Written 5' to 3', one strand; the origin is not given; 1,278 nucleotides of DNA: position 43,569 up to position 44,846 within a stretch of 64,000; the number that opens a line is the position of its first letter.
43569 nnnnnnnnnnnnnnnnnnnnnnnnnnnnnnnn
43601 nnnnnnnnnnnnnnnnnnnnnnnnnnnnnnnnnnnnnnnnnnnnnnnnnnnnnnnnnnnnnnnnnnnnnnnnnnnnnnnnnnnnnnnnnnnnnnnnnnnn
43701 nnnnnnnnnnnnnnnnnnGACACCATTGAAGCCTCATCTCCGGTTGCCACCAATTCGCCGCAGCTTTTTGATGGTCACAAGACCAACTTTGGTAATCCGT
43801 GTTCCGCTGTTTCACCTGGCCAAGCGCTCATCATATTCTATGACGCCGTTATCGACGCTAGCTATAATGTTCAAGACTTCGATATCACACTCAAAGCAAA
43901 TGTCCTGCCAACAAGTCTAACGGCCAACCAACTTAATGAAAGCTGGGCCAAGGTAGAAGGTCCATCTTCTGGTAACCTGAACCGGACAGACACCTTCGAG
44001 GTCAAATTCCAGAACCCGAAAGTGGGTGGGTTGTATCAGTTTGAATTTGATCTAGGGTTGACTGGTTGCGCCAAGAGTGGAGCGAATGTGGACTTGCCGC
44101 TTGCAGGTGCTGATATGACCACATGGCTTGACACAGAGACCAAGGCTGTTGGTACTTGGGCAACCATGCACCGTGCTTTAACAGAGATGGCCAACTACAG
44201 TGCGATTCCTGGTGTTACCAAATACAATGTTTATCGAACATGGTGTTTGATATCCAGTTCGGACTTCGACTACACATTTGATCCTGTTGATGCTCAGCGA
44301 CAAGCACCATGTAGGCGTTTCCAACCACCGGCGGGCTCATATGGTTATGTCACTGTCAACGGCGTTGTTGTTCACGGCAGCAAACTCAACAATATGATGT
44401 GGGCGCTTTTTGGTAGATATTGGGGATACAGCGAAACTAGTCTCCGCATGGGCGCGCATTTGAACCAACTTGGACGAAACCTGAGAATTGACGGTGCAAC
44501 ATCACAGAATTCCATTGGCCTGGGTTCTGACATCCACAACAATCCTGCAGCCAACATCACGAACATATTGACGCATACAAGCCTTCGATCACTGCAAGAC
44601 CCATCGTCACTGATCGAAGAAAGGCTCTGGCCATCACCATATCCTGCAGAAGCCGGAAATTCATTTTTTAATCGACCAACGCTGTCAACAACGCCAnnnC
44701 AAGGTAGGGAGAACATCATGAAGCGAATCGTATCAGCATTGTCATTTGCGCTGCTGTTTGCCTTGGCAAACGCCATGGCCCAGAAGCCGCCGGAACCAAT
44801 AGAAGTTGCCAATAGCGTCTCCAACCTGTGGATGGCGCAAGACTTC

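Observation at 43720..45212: Toxin A tail and adjacent secreted partner are low-GC islands in a 68% GC genome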

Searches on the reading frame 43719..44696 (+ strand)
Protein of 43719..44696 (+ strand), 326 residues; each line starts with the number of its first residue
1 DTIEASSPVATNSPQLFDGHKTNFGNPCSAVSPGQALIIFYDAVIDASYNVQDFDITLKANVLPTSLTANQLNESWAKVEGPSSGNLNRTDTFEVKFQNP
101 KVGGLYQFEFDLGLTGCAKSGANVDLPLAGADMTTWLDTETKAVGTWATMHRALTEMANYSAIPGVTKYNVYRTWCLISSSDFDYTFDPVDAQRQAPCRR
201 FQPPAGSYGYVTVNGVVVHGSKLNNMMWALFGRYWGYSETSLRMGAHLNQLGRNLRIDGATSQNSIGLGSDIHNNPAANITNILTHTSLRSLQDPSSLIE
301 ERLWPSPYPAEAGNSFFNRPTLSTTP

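Call 15: find_homologous_proteins(query=window:43719-44696:+)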
Query window:43719-44696:+ (326 aa): 48 proteins with E <= 0.001 among 1520 candidates.
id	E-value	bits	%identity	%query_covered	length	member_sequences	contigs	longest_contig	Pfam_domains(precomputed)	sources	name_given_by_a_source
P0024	1.9e-172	591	78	100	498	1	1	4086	-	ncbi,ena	-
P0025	2.7e-156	538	72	97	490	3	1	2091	-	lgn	-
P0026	9.5e-152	523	69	100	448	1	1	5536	-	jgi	jgi:hypothetical protein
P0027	4.3e-150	518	69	100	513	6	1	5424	-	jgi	-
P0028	3.8e-137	475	64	98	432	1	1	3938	-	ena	-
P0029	4.6e-99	350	51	98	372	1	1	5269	-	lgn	-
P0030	3.1e-81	291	45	98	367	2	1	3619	-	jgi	-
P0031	8.6e-78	280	45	98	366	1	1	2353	-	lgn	-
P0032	8.4e-77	277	45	99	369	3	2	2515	-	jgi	jgi:hypothetical protein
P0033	2.4e-75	272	43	96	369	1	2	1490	-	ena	-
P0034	1.3e-70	256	43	98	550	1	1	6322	-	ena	-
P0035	5.7e-69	251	43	100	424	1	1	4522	-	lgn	-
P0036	2.2e-67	246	42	100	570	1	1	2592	-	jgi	jgi:hypothetical protein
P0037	1.3e-66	243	46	94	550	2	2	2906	-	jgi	jgi:hypothetical protein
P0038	4.1e-66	242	43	95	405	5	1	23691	-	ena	-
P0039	1.4e-65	240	43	94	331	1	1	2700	-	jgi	jgi:hypothetical protein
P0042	3.9e-60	222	40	96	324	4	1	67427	-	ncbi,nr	ncbi:MAG: hypothetical protein M9910_11620, partial [Kiritimatiellae bacterium]|nr:hypothetical prot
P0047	1.7e-53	200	37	96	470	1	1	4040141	-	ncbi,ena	-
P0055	6.2e-45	172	53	49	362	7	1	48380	-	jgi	jgi:hypothetical protein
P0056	2.2e-44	170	40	74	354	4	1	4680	-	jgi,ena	-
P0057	5.9e-44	169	39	83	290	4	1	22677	-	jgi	jgi:hypothetical protein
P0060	1.0e-42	165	40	84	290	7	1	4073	-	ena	-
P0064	1.7e-40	157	40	67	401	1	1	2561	-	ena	-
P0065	5.2e-40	156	34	100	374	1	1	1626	-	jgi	jgi:hypothetical protein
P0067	2.3e-35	141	33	100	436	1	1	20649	-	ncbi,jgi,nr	ncbi:MAG: hypothetical protein LBN38_01065, partial [Verrucomicrobiota bacterium]|jgi:hypothetical p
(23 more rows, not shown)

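Call 26: predict_structure(alignment_id=A2)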
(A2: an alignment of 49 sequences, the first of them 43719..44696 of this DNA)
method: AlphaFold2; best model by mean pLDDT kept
length: 326 residues; sequences in the alignment: 49
mean_pLDDT: 96.1   pTM: 0.91
mean pLDDT of the five models: 96.1, 95.2, 95.1, 95.0, 94.7
residues with pLDDT >= 90: 302; 70-90: 24; 50-70: 0; < 50: 0
segments of 3 or more residues with pLDDT < 50: none
pLDDT, mean of each block of 10 residues (from residue 1): 97 97 97 98 97 98 87 94 96 95 98 94 98 98 98 98 97 95 94 97 87 98 98 98 96 93 98 97 98 93 98 95 95
secondary structure, 60 per line:
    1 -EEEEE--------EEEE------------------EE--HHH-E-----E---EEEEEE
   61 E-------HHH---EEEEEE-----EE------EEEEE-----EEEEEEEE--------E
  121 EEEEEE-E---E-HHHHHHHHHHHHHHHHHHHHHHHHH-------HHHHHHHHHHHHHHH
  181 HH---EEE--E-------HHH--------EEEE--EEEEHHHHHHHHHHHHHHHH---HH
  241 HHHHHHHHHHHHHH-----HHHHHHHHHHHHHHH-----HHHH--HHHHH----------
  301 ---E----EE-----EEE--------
elements in order: E2-6 E15-18 E55-61 E75-80 E94-98 E104-111 E120-126 H134-158 H166-182 E186-188 E210-213 E216-219 H220-235 H239-254 H260-274 H280-283 H286-290 E316-318

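Call 28: search_protein_representatives(alignment_id=A2)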
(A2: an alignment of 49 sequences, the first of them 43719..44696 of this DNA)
Query: 49 sequences, 379 profile positions. Proteins with E-value up to 0.001 (for the whole library): 482; up to 1e-10: 316; up to 1e-30: 207. The best 150 are listed.
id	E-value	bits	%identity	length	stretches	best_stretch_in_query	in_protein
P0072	1.1e-157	541.3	-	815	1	38-377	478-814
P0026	2.5e-154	530.3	-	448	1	37-377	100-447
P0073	1.0e-153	528.3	-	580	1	37-377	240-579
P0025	4.5e-153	526.1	-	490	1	15-377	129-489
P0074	6.9e-149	512.4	-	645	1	19-377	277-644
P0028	1.8e-148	511.0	-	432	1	19-371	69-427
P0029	3.2e-131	454.2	-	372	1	43-377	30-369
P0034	7.8e-118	410.1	-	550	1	22-374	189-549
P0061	1.6e-117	409.1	-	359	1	37-374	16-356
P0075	5.7e-116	404.0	-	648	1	18-375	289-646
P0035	2.0e-115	402.2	-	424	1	19-378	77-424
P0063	3.7e-113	394.8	-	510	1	22-373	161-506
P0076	7.6e-112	390.4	-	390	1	38-377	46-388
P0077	1.4e-111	389.5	-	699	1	18-374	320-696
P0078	3.3e-110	385.1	-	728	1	34-376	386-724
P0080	8.0e-105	367.3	-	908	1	40-376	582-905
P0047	4.7e-104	364.8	-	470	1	18-373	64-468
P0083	2.5e-101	355.8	-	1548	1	37-375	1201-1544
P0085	2.8e-98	345.8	-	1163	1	28-377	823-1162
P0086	1.0e-97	343.9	-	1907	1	36-363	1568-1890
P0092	1.0e-94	334.1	-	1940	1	38-364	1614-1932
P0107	4.3e-78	279.4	-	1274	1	19-375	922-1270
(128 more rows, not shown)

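Call 30: fold_search(model_id=the predicted structure, library=pdb)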
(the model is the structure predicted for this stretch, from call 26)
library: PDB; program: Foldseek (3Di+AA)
matches with E <= 10: 919; with E <= 0.001: 0
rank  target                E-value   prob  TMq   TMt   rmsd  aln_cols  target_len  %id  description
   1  7ahs_B                2.8e-02  0.77  0.14  0.16   5.2        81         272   12  titin-N2A Ig81-Ig83 (released 2021-03-24)
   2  8t9b_K                3.5e-02  0.66  0.14  0.37   6.1        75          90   17  Structure of the CK variant of Fab F1 (FabC-F1) in complex with the C-terminal FN3 domain of EphA2 (released 2024-05-01)
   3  7y9u_C                4.2e-02  0.82  0.16  0.35   5.1       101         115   10  Structure of the auxin exporter PIN1 in Arabidopsis thaliana in the NPA-bound state (released 2022-09-07)
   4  4umg                  4.7e-02  0.28  0.12  0.25   8.0        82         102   16  Crystal structure of the Lin-41 filamin domain (released 2014-10-01)
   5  9qk2_B                4.7e-02  0.15  0.15  0.09  32.7       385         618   10  Structure of the Complement classical and lectin pathway C3 convertase in complex with substrate C3 (released 2025-12-24)
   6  4n0r_A                4.7e-02  0.10  0.14  0.10  22.0       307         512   10  Crystal structure of a putative glycoside hydrolase (BVU_0362) from Bacteroides vulgatus ATCC 8482 at 1.80 A resolutio (released 2013-10-23)
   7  1f00                  5.0e-02  0.89  0.16  0.18   4.2        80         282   12  CRYSTAL STRUCTURE OF C-TERMINAL 282-RESIDUE FRAGMENT OF ENTEROPATHOGENIC E. COLI INTIMIN (released 2000-07-12)
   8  6tpl_B                5.3e-02  0.82  0.17  0.26   5.3        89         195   10  D0-D1 domain of Intimin (released 2021-01-13)
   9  5n40                  5.3e-02  0.69  0.14  0.13   6.3        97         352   12  Structure of Yersinia pseudotuberculosis adhesin InvE (released 2017-04-12)
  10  2yrl_MODEL_1_A        5.9e-02  0.96  0.13  0.39   3.4        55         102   20  Solution structure of the PKD domain from KIAA 1837 protein (released 2007-10-02)
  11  4r83_B                5.9e-02  0.69  0.17  0.12  11.8       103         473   20  Crystal structure of Sialyltransferase from Photobacterium damsela (released 2014-12-03)
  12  4nzj                  5.9e-02  0.41  0.13  0.09  17.1        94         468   13  Crystal structure of a putative alpha-galactosidase (BF1418) from Bacteroides fragilis NCTC 9343 at 1.57 A resolution (released 2013-12-25)
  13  2bp3_A                6.3e-02  0.75  0.15  0.42   4.8        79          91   18  Crystal structure of Filamin A domain 17 and GPIb alpha cytoplasmic domain complex (released 2005-11-30)
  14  2z4t_A                6.7e-02  0.75  0.17  0.12  10.9       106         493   14  Crystal Structure of Vibrionaceae Photobacterium sp. JT-ISH-224 2,6-sialyltransferase in a Ternary Complex with Donor  (released 2008-04-08)
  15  9h6k_A                7.1e-02  0.33  0.12  0.09  13.7       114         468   10  Human B4GALNT1 in Complex with UDP-GalNac (released 2025-07-16)
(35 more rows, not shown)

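Call 33: search_protein_families(library=pfam, proteins=[P0072, P0083, P0086, P0085, P0107, P0047, P0080], max_evalue=0.001)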
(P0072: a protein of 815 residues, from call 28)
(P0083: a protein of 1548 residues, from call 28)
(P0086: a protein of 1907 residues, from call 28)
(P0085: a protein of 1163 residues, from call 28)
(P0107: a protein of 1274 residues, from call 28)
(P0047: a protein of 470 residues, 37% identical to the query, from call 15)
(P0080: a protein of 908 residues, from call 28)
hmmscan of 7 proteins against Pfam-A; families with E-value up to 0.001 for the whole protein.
P0072 (815 aa): 1 family
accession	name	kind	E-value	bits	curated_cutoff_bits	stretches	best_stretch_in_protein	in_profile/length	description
PF18884.5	TSP3_bac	-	5.5e-12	45.7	25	1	129-150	1-21/22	Bacterial TSP3 repeat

P0083 (1548 aa): 3 families
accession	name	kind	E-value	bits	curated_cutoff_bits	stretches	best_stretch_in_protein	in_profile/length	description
PF13385.13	Laminin_G_3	-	4.4e-23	82.6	27.6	1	657-813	2-150/151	Concanavalin A-like lectin/glucanases superfamily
PF18884.5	TSP3_bac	-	9.8e-07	29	25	2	315-336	1-22/22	Bacterial TSP3 repeat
PF13620.12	CarboxypepD_reg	-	0.0002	22.1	32.3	0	490-544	2-54/82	Carboxypeptidase regulatory-like domain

P0086 (1907 aa): 6 families
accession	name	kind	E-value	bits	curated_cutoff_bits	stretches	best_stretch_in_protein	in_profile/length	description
PF01436.27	NHL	-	3.4e-38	128.2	20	4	253-280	1-28/28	NHL repeat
PF18884.5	TSP3_bac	-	2.4e-22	78.8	25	3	635-658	1-22/22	Bacterial TSP3 repeat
PF17170.10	DUF5128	-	7.5e-18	65.2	22.9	2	170-241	53-126/321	6-bladed beta-propeller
PF25021.1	TEN_NHL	-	2.4e-06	27.2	27.1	0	299-331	140-170/357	Teneurin NHL domain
PF24684.1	Vgb_lyase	-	3.9e-05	23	50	0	114-237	14-127/290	Virginiamycin B lyase family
PF18975.6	DUF5711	-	5.3e-05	23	26.3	0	317-364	112-156/344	Family of unknown function (DUF5711)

P0085 (1163 aa): 2 families
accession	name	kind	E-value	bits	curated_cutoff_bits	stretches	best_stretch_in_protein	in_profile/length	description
PF09136.16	Glucodextran_B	-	5.8e-12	45.8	27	1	319-396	7-82/83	Glucodextranase, domain B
PF18884.5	TSP3_bac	-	1.2e-08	35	25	1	152-172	1-21/22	Bacterial TSP3 repeat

P0107 (1274 aa): 1 family
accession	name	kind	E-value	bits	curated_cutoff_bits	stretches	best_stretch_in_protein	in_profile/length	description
PF01841.26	Transglut_core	-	6.3e-16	59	23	1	255-396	2-99/108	Transglutaminase-like superfamily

P0047 (470 aa): 0 families

P0080 (908 aa): 1 family
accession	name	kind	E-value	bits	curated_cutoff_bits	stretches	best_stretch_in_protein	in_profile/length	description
PF18884.5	TSP3_bac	-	1.7e-15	57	25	2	315-335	1-21/22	Bacterial TSP3 repeat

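Call 36: search_solved_structures(query=A2, max_evalue=10)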
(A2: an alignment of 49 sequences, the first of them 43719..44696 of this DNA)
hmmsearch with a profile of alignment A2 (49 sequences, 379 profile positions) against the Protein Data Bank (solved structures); distinct sequences matched with E-value up to 10: 2.
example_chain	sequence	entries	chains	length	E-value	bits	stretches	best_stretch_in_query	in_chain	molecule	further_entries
2fo7_A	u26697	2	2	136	0.11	14.6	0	300-334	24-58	SYNTHETIC CONSENSUS TPR PROTEIN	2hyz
8ch0_A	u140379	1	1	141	0.12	14.6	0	300-332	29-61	Consensus tetratricopeptide repeat protein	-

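Call 37: search_protein_families(library=pfam, alignment_id=A2, max_evalue=1)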
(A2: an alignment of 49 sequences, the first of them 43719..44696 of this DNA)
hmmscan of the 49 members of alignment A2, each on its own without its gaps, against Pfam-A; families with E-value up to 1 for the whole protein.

A. member 1, window:43719-44696:+ (326 aa): 1 family
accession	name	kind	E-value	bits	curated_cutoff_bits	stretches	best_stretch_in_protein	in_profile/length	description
PF22352.2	K319L-like_PKD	-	0.0079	16.6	27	1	55-110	13-66/84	K319L-like, PKD domain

B. families by the number of members that match (of 49 scanned): 17 families
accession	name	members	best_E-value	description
PF22352.2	K319L-like_PKD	28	2.3e-05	K319L-like, PKD domain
PF15607.11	Ntox44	8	0.00095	Bacterial toxin 44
PF08805.16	PilS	2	0.018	PilS N terminal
PF00801.26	PKD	1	6.8e-09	PKD domain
PF13860.13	FlgD_ig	1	1.4e-05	FlgD Ig-like domain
PF13448.11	DUF4114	1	0.0023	Domain of unknown function (DUF4114)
PF19408.5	PKD_6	1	0.018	PKD-like domain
PF11954.13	DUF3471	1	0.046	Domain of unknown function (DUF3471)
PF04052.18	TolB_N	1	0.058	TolB amino-terminal domain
PF01887.21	SAM_HAT_N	1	0.079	SAM hydroxide adenosyltransferase N-terminal domain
PF18998.6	Flg_new_2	1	0.084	Divergent InlB B-repeat domain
PF19969.4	VMAP-M8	1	0.086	vWA-MoxR associated protein middle region (VMAP-M) 8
PF24169.1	Fn3-I_PB4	1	0.11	Straight fiber protein PB4 first Fn3-like domain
PF20179.3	MSS51_C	1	0.13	MSS51 C-terminal domain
PF23425.1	DUF7113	1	0.13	Family of unknown function (DUF7113)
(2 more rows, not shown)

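Call 38: search_protein_families(library=pfam, proteins=[P0038, P0039, P0042, P0055, P0057, P0065, P0067, P0056, P0060, P0064], max_evalue=1)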
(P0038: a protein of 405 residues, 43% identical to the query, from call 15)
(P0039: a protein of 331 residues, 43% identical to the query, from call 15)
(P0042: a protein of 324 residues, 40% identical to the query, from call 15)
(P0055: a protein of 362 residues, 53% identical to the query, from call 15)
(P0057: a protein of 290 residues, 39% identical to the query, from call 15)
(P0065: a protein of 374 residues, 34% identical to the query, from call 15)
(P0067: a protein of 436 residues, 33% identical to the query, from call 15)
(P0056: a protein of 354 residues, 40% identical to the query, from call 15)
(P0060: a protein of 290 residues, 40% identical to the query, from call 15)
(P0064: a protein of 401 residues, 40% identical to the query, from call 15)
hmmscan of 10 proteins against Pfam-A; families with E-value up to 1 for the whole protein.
P0038 (405 aa): 1 family
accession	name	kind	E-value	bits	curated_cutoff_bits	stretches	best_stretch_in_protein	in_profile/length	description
PF22352.2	K319L-like_PKD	-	0.12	12.8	27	1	142-197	13-66/84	K319L-like, PKD domain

P0039 (331 aa): 2 families
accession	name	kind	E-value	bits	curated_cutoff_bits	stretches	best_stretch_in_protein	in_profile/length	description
PF22352.2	K319L-like_PKD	-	0.11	13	27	1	65-121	12-66/84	K319L-like, PKD domain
PF20179.3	MSS51_C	-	0.13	12.4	27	1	137-168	101-132/185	MSS51 C-terminal domain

P0042 (324 aa): 2 families
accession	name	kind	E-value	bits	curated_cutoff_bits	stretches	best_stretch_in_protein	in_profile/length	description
PF15607.11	Ntox44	-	0.032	15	24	1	183-266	13-102/104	Bacterial toxin 44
PF22352.2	K319L-like_PKD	-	0.089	13.3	27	1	72-114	21-66/84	K319L-like, PKD domain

P0055 (362 aa): 0 families

P0057 (290 aa): 2 families
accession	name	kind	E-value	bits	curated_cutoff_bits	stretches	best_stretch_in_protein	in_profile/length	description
PF22352.2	K319L-like_PKD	-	0.12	12.9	27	1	19-75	13-67/84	K319L-like, PKD domain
PF23425.1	DUF7113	-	0.13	12.6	27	1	138-200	23-84/107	Family of unknown function (DUF7113)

P0065 (374 aa): 0 families

P0067 (436 aa): 0 families

P0056 (354 aa): 1 family
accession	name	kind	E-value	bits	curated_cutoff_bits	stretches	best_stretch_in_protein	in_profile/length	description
PF22352.2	K319L-like_PKD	-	0.0037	17.7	27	1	84-140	13-67/84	K319L-like, PKD domain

P0060 (290 aa): 2 families
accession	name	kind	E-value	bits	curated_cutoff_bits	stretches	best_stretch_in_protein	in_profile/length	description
PF22352.2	K319L-like_PKD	-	0.0025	18.2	27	1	19-88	13-80/84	K319L-like, PKD domain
PF08805.16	PilS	-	0.14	12.6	22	0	13-63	28-81/138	PilS N terminal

P0064 (401 aa): 2 families
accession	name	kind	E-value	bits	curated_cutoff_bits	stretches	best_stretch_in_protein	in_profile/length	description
PF22352.2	K319L-like_PKD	-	0.0098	16.3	27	1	142-211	13-80/84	K319L-like, PKD domain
PF04052.18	TolB_N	-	0.058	14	22.4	1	216-262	29-75/106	TolB amino-terminal domain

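Call 51: find_encoding_contigs(protein=P0047, flank=6000, max_places=2)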
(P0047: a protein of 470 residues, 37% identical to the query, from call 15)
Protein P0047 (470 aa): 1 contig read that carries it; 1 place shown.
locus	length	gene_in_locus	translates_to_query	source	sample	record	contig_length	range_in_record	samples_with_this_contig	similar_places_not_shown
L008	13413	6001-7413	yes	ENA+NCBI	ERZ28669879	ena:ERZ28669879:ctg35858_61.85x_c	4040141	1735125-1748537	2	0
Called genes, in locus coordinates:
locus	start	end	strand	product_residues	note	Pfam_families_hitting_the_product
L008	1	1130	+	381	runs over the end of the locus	PF01612:DNA_pol_A_exo1, PF00570:HRDC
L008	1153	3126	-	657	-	-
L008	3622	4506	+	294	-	-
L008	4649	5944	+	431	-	-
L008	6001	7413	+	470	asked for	-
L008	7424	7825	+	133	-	-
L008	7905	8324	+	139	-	-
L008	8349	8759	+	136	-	-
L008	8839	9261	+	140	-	-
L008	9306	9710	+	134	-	-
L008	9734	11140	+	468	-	-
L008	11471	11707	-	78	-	-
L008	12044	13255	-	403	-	PF00291:PALP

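Call 52: find_encoding_contigs(protein=P0042, flank=6000, max_places=2)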
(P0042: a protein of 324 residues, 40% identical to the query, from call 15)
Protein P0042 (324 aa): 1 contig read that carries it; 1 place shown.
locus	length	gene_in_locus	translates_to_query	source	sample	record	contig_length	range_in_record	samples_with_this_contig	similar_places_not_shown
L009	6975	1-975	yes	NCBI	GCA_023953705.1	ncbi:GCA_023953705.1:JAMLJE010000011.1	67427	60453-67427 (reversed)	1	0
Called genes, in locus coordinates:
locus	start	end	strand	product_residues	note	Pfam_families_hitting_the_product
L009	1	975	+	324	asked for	?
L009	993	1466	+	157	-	-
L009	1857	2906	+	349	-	PF01797:Y1_Tnp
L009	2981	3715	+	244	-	-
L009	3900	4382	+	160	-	-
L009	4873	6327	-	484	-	PF01256:Carb_kinase, PF08543:Phos_pyr_kin, PF00294:PfkB, PF02581:TMP-TENI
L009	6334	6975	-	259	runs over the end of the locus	PF05690:ThiG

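Call 53: find_encoding_contigs(protein=P0055, flank=6000, max_places=2)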
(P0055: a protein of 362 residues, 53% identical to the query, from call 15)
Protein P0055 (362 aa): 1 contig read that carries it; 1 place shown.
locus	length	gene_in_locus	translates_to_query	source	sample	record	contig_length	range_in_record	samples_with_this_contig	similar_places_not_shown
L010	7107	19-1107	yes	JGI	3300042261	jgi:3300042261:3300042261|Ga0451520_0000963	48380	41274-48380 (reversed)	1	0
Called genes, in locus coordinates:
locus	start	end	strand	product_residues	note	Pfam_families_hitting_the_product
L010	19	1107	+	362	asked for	-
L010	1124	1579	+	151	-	-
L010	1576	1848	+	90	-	-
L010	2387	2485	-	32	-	-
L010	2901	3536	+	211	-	PF14690:Zn_ribbon_ISL3, PF13542:HTH_Tnp_ISL3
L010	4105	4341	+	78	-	-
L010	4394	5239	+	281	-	PF01479:S4, PF00849:PseudoU_synth_2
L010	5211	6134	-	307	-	-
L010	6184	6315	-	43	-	-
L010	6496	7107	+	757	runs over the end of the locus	PF08206:OB_RNB (faint), PF17876:CSD2, PF00773:RNB, PF00575:S1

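Call 54: find_encoding_contigs(protein=P0038, flank=6000, max_places=2)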
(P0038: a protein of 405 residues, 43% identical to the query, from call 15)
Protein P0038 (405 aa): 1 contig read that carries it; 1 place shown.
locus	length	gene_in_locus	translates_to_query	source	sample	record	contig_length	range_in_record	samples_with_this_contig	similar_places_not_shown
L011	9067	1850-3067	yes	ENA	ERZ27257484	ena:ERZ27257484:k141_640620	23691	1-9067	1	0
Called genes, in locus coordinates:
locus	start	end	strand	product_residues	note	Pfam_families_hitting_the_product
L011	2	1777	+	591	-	?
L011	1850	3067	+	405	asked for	-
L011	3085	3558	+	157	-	-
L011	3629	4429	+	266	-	PF14690:Zn_ribbon_ISL3, PF13542:HTH_Tnp_ISL3, PF01610:DDE_Tnp_ISL3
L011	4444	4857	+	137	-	PF01610:DDE_Tnp_ISL3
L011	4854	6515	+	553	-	PF22322:DUF6973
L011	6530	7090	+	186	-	-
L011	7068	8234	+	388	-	-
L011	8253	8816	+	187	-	-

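Call 69: find_related_loci(query=window:43719-44696:+, collection=genome_contigs, flank=4000)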
Query window:43719-44696:+ (326 aa) in genome_contigs; peptide patterns used: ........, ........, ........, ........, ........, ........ (x = any residue, [..] = any of these).
229 stretches matched a pattern; 1 encode a relative of the query (tblastn E <= 1e-3); 1 distinct loci.
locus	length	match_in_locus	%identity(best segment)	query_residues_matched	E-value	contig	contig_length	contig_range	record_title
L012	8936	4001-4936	41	17-325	6e-78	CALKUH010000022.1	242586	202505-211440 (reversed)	MAG TPA_asm: uncultured Verrucomicrobia bacterium isolate SRR5576005_bin.86_CONCOCT_v1.1_MAG genome assembly, contig: ER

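Call 76: search_protein_families(library=ncbifam, proteins=[window:43719-44696:+], max_evalue=0.1)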
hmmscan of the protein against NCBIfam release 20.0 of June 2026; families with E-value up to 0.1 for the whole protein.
window:43719-44696:+ (326 aa): 0 families
